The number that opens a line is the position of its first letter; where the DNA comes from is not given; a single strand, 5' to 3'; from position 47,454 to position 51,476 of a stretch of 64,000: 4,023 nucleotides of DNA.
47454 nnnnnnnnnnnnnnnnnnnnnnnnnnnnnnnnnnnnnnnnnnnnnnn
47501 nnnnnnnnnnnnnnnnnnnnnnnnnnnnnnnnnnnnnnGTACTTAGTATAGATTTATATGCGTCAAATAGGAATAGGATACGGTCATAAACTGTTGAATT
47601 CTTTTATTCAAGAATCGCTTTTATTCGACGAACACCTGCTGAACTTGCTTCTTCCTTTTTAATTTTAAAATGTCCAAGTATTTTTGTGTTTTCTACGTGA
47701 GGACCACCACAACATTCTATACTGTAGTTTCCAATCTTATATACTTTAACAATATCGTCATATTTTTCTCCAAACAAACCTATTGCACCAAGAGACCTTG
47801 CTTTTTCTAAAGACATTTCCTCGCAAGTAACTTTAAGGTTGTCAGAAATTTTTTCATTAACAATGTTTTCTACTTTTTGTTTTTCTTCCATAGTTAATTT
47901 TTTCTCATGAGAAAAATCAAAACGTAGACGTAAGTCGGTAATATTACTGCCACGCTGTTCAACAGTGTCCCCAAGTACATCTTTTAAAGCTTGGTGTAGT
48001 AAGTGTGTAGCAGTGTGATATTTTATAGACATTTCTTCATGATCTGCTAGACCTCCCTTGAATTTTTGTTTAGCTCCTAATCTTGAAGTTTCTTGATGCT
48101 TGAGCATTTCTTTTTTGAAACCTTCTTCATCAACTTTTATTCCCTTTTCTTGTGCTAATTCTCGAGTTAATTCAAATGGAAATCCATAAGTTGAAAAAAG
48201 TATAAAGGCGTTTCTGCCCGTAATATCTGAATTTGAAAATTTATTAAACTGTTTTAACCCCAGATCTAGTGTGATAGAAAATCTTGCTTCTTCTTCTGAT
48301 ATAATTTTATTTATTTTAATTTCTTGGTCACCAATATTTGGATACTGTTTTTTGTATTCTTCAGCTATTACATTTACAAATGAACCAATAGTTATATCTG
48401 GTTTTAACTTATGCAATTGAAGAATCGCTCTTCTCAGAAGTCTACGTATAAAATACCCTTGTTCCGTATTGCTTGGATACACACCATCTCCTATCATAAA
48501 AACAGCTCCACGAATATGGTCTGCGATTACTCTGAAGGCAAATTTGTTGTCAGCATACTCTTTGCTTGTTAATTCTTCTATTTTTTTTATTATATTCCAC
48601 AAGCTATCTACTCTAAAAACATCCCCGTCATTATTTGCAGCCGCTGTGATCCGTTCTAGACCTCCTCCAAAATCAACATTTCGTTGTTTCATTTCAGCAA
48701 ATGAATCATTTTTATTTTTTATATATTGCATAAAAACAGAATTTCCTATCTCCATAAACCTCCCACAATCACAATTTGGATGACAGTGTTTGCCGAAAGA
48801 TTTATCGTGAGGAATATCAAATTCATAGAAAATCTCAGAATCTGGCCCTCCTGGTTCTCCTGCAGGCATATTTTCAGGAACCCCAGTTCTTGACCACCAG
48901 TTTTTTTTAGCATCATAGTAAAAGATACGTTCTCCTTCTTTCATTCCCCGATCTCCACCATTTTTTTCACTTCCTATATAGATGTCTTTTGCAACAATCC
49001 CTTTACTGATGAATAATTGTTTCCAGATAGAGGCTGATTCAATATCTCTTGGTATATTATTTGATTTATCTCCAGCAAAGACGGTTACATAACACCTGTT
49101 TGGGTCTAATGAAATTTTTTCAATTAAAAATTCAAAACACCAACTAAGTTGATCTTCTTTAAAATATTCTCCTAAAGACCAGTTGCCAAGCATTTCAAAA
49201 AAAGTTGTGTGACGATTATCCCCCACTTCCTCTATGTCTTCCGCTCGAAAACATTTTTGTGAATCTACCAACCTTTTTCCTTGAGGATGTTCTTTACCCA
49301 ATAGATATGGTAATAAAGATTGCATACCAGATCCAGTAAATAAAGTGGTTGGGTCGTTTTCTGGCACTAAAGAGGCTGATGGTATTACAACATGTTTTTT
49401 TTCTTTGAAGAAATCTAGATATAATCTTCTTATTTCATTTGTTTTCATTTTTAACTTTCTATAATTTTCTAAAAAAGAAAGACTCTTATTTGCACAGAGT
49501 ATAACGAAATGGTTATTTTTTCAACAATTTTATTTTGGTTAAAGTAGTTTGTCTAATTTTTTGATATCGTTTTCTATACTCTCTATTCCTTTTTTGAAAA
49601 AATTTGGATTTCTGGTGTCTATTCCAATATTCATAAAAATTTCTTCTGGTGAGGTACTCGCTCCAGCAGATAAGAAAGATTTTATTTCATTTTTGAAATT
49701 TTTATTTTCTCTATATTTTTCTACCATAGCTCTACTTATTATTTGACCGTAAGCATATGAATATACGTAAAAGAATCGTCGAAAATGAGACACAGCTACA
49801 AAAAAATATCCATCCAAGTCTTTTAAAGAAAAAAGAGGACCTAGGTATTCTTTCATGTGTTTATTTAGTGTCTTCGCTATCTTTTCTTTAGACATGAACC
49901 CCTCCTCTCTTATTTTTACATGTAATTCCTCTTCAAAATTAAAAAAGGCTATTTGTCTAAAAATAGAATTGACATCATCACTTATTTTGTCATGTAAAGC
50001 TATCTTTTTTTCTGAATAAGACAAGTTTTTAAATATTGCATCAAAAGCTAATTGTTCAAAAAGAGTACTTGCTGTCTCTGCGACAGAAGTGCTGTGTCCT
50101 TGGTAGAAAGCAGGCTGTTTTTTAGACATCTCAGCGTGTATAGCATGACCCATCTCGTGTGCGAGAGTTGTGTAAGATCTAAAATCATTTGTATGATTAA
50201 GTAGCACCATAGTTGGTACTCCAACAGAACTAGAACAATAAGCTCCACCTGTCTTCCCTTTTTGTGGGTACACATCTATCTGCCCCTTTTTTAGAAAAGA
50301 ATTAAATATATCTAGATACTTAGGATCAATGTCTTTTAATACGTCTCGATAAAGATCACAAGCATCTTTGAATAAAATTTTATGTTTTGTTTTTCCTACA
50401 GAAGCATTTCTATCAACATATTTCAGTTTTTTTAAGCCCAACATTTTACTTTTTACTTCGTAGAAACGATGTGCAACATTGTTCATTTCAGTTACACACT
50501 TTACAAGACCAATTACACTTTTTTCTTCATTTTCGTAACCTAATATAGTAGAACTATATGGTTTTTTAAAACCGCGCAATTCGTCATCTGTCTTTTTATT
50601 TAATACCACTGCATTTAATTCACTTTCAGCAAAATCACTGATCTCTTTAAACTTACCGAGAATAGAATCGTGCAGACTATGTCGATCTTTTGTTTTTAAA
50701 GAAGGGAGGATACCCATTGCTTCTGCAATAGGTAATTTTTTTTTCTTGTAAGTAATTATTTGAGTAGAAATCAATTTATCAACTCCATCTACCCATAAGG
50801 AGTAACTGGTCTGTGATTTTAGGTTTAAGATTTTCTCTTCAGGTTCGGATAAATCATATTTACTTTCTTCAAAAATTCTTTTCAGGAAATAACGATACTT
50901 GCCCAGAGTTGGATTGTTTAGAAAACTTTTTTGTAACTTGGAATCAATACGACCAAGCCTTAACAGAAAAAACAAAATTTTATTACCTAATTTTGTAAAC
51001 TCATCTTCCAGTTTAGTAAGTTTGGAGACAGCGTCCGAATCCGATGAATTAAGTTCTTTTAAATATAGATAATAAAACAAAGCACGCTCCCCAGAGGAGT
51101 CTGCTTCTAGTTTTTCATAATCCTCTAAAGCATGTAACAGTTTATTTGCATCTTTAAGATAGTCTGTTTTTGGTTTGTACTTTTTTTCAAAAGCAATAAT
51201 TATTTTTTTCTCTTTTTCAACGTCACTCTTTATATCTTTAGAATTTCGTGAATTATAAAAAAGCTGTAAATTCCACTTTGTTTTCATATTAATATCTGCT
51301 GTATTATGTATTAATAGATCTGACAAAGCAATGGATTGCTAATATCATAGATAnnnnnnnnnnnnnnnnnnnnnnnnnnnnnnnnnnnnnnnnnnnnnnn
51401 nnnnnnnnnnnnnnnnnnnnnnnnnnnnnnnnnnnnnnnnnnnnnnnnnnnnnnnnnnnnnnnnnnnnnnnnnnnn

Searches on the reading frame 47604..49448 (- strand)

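Call 66: search_protein_families(library=pfam, proteins=[window:47604-49448:-], max_evalue=0.00001)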
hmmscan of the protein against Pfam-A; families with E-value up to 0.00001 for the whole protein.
window:47604-49448:- (614 aa): 2 families
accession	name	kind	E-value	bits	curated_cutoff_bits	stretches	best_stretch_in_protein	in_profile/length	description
PF01411.24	tRNA-synt_2c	-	3.1e-115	386.2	30.3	1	5-471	1-442/552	tRNA synthetases class II (A)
PF07973.19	tRNA_SAD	-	1.5e-16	60.5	24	1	567-609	1-43/44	Threonyl and Alanyl tRNA synthetase second additional domain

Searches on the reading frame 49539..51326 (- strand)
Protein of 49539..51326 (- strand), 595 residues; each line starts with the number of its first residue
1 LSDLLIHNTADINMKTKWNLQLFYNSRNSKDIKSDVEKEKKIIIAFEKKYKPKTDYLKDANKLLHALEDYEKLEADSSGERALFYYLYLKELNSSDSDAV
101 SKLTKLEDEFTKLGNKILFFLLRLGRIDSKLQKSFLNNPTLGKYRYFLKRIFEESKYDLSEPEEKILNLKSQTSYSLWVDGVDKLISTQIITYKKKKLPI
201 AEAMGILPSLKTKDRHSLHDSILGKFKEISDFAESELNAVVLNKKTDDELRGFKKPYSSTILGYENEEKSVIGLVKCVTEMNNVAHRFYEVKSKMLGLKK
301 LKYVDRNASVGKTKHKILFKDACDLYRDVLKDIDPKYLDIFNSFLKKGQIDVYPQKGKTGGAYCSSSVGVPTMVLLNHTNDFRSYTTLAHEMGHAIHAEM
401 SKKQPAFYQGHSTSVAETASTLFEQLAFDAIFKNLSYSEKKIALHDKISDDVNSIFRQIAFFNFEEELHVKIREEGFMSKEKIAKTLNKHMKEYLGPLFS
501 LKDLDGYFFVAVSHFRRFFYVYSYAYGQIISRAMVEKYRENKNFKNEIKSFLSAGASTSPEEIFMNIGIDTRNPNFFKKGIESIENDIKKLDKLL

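Call 66: search_protein_families(library=pfam, proteins=[window:49539-51326:-], max_evalue=0.00001)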
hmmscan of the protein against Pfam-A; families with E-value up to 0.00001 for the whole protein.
window:49539-51326:- (595 aa): 2 families
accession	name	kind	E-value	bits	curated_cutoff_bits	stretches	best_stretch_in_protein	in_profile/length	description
PF01432.26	Peptidase_M3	-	4.2e-34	119.1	27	1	335-581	163-455/457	Peptidase family M3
PF08439.15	Peptidase_M3_N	-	1.4e-10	41.7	25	1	126-178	4-57/70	Oligopeptidase F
